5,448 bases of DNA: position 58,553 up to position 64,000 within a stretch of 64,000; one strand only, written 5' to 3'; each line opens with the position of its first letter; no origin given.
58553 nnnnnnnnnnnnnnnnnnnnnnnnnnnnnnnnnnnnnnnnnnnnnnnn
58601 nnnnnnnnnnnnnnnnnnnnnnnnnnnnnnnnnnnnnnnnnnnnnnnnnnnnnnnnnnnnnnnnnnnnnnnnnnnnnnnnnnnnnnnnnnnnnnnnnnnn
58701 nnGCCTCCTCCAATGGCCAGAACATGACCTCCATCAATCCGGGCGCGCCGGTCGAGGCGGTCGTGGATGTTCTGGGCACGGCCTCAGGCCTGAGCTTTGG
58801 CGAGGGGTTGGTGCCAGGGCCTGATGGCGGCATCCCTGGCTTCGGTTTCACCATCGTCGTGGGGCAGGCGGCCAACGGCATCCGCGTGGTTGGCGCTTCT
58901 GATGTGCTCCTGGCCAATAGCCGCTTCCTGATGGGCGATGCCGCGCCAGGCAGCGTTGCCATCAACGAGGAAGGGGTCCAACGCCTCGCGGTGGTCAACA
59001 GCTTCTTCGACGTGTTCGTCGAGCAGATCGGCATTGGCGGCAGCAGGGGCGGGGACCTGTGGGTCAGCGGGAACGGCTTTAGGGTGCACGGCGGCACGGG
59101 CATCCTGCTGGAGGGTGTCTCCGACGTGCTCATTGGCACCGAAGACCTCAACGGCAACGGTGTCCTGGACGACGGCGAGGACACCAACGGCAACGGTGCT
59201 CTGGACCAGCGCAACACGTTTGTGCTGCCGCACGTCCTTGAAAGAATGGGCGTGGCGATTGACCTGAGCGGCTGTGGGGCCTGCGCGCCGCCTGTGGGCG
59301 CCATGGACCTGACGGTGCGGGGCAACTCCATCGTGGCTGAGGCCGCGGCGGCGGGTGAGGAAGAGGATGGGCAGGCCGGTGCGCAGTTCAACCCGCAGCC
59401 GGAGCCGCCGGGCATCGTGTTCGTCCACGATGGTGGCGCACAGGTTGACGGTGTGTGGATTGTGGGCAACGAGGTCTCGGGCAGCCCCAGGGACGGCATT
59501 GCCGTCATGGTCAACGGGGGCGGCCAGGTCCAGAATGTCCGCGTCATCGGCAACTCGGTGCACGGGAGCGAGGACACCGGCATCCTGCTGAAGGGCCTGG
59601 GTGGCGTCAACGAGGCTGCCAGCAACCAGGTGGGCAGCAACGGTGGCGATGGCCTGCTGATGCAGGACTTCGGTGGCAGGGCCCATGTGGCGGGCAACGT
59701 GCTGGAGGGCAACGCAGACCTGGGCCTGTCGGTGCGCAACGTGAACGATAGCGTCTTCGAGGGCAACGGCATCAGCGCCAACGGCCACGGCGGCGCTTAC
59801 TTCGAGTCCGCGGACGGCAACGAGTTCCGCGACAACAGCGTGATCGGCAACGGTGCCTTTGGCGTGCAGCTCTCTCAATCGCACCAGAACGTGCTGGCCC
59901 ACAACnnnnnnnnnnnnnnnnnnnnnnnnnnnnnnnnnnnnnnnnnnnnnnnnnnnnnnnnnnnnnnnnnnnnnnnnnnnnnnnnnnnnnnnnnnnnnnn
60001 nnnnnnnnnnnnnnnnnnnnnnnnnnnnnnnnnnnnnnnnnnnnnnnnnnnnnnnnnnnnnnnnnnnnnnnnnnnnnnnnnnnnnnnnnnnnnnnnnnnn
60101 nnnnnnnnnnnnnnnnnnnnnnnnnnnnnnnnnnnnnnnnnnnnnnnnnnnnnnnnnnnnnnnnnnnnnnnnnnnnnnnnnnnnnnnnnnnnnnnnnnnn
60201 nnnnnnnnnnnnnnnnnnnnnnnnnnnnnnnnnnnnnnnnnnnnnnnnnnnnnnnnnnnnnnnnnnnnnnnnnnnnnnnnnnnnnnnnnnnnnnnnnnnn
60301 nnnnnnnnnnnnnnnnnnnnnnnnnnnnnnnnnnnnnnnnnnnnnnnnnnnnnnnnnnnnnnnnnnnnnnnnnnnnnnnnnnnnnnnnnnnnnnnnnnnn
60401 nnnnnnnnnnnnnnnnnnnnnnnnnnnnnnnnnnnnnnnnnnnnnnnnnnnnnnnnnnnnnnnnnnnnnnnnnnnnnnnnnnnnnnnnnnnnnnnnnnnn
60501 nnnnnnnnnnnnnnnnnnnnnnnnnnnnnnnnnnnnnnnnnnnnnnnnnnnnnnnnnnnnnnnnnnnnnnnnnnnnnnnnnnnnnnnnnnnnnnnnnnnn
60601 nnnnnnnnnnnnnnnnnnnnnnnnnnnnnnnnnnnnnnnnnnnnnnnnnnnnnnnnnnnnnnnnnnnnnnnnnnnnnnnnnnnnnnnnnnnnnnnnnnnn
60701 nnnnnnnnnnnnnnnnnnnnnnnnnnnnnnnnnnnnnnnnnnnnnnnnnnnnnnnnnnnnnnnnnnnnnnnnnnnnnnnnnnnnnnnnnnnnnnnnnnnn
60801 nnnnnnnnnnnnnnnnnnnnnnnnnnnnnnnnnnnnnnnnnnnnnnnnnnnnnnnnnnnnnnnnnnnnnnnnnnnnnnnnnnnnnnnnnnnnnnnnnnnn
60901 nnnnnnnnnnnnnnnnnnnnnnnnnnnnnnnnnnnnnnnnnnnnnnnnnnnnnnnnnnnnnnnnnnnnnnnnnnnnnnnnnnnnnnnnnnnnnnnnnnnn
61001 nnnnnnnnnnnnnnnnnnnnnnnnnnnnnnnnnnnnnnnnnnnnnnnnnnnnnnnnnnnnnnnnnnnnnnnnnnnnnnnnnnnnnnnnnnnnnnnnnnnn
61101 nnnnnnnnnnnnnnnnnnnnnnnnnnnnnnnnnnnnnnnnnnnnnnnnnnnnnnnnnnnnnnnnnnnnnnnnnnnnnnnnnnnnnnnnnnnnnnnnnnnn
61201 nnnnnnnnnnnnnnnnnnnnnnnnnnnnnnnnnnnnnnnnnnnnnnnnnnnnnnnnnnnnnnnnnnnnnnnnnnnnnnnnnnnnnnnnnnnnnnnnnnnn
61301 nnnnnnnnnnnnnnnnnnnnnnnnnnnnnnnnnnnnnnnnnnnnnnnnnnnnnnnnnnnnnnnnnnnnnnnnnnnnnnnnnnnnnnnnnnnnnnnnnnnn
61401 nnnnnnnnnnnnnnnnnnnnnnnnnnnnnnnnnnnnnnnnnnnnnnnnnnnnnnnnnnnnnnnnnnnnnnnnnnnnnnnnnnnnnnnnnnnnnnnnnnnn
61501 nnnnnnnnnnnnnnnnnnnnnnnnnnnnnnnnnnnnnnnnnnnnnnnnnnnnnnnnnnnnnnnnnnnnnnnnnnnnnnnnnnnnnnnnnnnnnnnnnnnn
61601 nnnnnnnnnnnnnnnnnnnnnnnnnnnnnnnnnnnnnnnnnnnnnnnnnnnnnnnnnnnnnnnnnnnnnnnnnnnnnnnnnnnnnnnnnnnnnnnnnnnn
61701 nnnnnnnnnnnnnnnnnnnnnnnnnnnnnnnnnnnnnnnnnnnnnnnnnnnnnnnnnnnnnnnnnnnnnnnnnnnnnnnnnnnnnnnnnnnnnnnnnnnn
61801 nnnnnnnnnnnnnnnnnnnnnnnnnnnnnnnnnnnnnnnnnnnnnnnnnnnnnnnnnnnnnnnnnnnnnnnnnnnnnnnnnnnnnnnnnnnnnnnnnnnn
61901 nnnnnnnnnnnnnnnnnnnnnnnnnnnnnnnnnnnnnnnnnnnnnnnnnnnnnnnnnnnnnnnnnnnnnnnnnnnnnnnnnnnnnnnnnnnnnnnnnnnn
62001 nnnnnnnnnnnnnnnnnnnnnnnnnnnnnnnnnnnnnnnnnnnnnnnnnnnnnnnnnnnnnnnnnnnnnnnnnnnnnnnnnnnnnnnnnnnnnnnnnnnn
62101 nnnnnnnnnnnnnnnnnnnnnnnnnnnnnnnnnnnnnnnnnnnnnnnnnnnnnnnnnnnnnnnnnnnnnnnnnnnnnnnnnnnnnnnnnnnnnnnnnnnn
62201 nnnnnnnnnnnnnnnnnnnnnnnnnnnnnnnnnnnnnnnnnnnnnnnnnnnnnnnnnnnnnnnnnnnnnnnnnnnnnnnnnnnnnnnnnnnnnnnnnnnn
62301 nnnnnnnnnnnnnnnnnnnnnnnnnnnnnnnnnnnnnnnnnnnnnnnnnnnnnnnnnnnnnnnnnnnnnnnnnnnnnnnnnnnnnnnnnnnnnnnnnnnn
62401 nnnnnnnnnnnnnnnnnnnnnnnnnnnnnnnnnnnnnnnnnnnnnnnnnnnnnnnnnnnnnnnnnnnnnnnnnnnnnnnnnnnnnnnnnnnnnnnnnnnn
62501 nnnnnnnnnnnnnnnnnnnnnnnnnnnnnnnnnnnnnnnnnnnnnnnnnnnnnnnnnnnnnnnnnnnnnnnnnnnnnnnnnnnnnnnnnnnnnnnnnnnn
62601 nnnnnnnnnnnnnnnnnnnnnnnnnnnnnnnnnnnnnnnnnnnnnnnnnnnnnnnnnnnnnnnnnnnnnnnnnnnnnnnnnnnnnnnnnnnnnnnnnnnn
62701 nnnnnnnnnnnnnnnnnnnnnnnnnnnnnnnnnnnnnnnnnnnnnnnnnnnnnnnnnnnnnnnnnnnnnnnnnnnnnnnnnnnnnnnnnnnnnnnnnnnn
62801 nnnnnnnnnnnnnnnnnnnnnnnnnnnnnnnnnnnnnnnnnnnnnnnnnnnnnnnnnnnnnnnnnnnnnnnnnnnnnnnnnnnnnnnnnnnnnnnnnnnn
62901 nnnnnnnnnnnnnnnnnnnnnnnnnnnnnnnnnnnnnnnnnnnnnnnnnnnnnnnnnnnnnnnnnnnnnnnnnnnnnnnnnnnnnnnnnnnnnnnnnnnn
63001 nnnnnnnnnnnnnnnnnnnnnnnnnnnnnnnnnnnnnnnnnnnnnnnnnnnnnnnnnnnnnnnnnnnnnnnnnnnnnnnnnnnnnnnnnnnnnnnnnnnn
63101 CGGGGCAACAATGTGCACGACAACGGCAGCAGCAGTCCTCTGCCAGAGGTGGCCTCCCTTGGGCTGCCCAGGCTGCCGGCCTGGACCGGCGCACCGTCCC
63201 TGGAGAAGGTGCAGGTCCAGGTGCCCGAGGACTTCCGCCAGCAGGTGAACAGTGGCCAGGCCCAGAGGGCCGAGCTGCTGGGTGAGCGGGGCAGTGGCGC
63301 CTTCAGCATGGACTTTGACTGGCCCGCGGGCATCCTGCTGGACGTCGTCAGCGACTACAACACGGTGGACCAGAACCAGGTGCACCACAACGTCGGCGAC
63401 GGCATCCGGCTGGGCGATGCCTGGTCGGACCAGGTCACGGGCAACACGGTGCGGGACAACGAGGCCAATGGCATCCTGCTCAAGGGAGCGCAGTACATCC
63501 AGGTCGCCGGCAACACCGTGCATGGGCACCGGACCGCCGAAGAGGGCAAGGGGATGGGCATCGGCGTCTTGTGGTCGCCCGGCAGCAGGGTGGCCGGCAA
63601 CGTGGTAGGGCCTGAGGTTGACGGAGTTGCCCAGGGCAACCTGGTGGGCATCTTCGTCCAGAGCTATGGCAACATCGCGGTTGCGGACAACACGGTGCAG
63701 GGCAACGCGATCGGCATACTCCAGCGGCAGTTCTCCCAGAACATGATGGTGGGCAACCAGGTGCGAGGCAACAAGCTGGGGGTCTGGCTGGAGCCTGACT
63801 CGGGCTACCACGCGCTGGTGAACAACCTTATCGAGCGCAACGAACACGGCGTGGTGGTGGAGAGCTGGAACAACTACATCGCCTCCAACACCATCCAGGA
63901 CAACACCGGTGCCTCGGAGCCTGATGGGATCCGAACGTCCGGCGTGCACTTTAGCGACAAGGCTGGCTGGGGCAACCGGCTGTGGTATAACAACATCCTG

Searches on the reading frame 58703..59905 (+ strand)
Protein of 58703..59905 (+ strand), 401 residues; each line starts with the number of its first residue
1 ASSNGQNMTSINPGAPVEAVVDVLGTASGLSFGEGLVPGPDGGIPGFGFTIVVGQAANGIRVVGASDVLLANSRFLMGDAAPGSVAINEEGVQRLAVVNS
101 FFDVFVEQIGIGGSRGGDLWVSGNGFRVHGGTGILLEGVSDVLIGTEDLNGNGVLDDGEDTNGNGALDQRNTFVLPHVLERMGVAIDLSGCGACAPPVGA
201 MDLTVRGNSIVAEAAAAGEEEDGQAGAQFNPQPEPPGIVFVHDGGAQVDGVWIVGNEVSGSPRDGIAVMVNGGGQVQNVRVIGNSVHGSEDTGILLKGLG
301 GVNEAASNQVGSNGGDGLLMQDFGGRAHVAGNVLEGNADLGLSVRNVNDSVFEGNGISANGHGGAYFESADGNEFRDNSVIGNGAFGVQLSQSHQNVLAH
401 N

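Call 7: search_protein_families(library=pfam, max_evalue=10, proteins=[window:58703-59905:+])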
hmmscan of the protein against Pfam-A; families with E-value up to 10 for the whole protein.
seq(401 aa): 3 families
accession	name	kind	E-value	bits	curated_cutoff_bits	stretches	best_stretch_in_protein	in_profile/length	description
PF13229.12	Beta_helix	-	1.3e-14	54.5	25.9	2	251-399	11-154/158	Right handed beta helix region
PF05048.19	NosD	-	7.9e-14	52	23.6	1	254-401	30-167/212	Periplasmic copper-binding protein (NosD)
PF23657.1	DUF7151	-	3.8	8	27.2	0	148-159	27-38/46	Domain of unknown function (DUF7151)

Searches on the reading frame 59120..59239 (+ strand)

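Call 80: search_protein_families(library=pfam, max_evalue=10, proteins=[window:59120-59239:+])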
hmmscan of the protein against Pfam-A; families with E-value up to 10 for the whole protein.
seq(40 aa): 3 families
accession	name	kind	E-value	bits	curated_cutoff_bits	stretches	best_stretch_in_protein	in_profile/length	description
PF23657.1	DUF7151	-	0.02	15.3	27.2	2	6-20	25-38/46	Domain of unknown function (DUF7151)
PF13202.12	EF-hand_5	-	0.43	10.6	25.9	0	9-18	9-18/25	EF hand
PF00036.39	EF-hand_1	-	0.51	10.5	25.4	0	9-18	10-19/29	EF hand domain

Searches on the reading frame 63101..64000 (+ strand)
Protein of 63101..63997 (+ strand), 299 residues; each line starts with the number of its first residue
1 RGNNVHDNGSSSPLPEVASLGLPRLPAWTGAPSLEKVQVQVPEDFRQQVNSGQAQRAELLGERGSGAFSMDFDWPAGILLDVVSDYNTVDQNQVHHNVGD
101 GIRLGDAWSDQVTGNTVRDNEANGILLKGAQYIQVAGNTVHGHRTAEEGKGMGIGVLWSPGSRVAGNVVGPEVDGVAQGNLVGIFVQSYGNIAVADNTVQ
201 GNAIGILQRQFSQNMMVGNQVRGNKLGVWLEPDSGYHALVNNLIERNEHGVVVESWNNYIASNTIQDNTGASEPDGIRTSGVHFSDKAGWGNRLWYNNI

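Call 32: find_homologous_proteins(query=window:63128-64000:+, max_evalue=1e-10)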
Query seq(291 aa): 1110 candidates shared short words with the query, none scored E <= 1e-10.

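Call 34: find_related_loci(query=window:63101-63997:+, collection=genome_contigs, flank=10000)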
Query window:63101-63997:+ (299 aa) in genome_contigs; peptide patterns used: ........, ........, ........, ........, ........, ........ (x = any residue, [..] = any of these).
77 stretches matched a pattern; 2 encode a relative of the query (tblastn E <= 1e-3); 2 distinct loci.
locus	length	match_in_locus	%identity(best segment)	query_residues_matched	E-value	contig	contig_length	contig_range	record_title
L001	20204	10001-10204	35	76-143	3e-8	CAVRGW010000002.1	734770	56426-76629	MAG: uncultured Actinomycetes bacterium isolate MFD05442.bin.2.232 genome assembly, contig: contig_11491, whole genome s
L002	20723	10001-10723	26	77-299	7e-7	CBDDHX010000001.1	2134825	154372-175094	MAG: Caldilineaceae bacterium isolate 9736b05d-4052-4238-9011-8c8baa34df0f genome assembly, contig: contig_1, whole geno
